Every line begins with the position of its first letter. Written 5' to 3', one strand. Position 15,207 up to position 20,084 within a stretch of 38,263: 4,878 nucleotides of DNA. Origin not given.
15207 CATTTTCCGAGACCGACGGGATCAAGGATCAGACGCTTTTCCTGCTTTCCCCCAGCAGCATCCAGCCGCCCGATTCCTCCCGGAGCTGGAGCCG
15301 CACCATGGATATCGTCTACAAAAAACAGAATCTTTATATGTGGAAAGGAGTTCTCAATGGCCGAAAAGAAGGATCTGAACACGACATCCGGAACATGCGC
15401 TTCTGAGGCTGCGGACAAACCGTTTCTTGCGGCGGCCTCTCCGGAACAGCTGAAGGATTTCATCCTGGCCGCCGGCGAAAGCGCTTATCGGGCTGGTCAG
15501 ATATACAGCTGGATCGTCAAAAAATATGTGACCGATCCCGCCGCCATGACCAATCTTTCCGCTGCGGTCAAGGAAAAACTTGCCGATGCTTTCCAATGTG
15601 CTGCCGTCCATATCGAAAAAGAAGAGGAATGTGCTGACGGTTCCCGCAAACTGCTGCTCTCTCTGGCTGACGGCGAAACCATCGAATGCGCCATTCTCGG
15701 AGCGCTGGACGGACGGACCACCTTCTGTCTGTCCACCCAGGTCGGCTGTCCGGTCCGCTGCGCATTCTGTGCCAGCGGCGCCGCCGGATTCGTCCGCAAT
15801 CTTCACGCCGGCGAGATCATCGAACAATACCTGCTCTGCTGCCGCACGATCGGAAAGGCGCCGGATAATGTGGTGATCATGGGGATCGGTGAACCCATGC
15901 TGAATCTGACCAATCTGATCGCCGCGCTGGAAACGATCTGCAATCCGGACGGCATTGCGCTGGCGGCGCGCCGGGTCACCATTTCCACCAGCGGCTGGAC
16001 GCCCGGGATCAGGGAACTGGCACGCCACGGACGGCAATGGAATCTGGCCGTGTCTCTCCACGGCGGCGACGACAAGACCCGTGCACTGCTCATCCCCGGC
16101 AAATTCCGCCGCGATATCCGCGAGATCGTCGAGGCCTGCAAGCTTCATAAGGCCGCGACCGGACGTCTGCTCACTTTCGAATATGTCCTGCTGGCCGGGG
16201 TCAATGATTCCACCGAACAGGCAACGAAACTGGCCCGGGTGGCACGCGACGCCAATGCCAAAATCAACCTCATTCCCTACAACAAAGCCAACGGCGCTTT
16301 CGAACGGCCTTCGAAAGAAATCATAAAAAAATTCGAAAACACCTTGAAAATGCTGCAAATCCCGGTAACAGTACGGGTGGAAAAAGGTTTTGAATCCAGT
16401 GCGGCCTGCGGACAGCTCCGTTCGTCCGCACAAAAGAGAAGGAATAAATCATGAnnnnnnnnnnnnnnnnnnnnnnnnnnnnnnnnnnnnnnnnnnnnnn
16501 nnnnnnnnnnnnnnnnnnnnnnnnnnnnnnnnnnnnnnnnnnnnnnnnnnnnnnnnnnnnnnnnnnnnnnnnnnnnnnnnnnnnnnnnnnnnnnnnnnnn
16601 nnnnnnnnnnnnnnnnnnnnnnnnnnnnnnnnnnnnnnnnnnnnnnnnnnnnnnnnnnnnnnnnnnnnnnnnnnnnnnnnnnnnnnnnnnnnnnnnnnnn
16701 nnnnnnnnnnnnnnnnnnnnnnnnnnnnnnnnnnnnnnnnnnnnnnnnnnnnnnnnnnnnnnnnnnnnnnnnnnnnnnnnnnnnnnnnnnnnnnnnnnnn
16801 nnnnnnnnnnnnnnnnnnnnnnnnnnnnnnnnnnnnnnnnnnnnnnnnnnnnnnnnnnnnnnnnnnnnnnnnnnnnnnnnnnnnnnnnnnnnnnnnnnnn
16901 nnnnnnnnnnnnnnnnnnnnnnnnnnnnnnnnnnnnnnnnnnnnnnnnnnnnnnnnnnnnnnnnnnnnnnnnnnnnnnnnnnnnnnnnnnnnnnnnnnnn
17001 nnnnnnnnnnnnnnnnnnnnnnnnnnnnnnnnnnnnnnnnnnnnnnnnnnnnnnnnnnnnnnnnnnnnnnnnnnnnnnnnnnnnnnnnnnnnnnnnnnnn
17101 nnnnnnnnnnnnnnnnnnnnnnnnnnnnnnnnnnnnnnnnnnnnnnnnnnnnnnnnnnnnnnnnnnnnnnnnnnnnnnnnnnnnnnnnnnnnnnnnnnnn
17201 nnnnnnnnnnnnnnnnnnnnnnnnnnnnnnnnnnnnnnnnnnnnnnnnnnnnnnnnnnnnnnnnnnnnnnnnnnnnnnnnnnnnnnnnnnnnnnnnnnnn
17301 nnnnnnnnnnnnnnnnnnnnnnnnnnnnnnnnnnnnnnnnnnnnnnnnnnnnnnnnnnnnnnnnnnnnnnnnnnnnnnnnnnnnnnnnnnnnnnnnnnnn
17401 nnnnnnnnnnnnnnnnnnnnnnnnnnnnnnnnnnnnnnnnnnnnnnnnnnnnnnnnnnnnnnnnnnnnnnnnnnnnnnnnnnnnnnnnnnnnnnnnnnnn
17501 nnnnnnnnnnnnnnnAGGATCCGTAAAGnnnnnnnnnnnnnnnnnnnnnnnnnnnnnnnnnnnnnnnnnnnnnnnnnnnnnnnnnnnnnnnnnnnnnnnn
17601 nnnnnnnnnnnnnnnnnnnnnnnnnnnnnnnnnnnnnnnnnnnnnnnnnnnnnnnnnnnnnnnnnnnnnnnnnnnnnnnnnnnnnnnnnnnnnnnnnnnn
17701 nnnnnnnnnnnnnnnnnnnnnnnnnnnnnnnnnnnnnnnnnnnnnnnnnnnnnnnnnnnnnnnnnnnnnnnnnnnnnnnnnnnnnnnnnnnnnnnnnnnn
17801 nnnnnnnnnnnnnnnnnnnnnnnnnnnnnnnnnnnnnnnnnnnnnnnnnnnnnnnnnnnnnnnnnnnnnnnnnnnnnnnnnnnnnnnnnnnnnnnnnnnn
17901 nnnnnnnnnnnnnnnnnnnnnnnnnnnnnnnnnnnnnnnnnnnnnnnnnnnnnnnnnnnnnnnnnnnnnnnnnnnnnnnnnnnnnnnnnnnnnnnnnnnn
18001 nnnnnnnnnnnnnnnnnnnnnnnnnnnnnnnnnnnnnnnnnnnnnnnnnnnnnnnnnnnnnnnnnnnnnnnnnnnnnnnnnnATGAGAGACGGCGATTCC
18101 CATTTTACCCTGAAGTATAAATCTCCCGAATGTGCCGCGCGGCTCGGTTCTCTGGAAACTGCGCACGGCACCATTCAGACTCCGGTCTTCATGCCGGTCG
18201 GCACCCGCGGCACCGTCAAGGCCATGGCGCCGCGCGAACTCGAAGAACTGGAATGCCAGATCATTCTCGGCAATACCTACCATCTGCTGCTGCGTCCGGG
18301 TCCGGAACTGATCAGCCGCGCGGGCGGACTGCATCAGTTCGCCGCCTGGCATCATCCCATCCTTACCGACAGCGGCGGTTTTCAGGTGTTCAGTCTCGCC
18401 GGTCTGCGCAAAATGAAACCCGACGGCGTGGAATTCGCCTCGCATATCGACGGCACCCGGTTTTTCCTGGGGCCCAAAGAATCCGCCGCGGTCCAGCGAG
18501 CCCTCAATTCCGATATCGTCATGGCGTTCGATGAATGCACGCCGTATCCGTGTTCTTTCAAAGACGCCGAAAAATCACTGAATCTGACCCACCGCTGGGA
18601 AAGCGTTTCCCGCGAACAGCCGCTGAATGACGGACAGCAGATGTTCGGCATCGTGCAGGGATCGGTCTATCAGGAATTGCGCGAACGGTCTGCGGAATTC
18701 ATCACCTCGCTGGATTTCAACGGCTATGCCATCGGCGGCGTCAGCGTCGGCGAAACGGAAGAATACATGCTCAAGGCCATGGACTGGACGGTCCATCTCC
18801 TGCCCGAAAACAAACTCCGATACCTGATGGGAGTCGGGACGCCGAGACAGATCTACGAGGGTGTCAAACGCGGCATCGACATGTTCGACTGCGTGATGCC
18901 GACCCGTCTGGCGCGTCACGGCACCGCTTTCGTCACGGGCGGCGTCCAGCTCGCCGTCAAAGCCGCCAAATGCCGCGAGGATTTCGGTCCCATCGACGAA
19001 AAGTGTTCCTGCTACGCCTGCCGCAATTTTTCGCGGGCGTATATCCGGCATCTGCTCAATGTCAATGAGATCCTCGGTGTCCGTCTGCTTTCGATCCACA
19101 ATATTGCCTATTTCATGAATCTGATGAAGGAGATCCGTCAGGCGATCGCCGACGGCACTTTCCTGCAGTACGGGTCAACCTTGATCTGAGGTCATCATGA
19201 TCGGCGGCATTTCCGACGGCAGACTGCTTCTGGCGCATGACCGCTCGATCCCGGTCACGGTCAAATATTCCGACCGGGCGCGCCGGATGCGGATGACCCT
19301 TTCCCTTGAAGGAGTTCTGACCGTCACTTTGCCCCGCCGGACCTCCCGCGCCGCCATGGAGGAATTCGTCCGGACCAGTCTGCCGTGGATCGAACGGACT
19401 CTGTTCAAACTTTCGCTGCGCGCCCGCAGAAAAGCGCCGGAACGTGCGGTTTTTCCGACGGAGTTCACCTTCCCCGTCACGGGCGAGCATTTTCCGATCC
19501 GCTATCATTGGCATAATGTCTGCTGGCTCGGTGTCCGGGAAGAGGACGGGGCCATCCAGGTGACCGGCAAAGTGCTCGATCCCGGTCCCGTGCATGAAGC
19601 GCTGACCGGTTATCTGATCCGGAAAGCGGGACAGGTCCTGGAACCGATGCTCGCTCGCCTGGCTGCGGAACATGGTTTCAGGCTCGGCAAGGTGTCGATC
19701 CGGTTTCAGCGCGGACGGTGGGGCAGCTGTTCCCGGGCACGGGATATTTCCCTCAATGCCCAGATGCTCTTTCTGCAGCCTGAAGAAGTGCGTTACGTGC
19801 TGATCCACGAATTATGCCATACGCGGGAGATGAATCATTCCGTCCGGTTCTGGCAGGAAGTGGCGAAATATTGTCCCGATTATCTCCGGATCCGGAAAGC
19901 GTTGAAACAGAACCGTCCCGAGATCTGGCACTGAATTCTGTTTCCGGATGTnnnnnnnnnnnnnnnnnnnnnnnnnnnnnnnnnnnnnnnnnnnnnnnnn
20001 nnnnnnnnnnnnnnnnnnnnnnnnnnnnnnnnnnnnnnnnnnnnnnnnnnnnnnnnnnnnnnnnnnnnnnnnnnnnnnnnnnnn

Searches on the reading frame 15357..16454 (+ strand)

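Call 78: search_protein_families(library=pfam, proteins=[window:15357-16454:+], max_evalue=0.0001)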
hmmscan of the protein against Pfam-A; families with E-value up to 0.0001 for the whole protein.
window:15357-16454:+ (365 aa): 2 families
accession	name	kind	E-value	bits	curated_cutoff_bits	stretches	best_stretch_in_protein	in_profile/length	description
PF21016.3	RlmN_N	-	1.6e-13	50.6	24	1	28-78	7-57/60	Ribosomal RNA large subunit methyltransferase N-terminal domain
PF04055.27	Radical_SAM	-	2.4e-13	51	29.5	1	126-290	2-163/166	Radical SAM superfamily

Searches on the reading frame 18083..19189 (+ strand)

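Call 78: search_protein_families(library=pfam, proteins=[window:18083-19189:+], max_evalue=0.0001)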
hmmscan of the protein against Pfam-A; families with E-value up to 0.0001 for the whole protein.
window:18083-19189:+ (368 aa): 1 family
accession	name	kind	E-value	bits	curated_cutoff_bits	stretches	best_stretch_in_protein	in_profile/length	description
PF01702.25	TGT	-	4.8e-153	509.9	26.3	1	17-363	1-347/357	Queuine tRNA-ribosyltransferase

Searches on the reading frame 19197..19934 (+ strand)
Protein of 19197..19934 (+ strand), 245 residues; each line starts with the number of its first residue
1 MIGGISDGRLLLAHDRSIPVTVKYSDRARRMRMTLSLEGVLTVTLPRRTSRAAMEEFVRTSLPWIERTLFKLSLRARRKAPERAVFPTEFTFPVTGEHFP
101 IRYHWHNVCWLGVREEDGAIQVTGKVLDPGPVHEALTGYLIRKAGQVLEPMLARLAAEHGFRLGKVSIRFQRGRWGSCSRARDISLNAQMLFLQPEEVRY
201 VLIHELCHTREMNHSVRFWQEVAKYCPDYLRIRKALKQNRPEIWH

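Call 78: search_protein_families(library=pfam, proteins=[window:19197-19934:+], max_evalue=0.0001)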
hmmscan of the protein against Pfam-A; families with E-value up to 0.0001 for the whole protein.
window:19197-19934:+ (245 aa): 3 families
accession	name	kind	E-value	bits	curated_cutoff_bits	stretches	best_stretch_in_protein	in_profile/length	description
PF01863.23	YgjP-like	-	9.4e-45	153.6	26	1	30-239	2-207/207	YgjP-like, metallopeptidase domain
PF08325.16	WLM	-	8.7e-05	23.1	26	0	190-224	75-109/190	WLM domain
PF10263.15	SprT-like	-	9.1e-05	22.7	25.6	0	159-209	14-72/108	SprT-like family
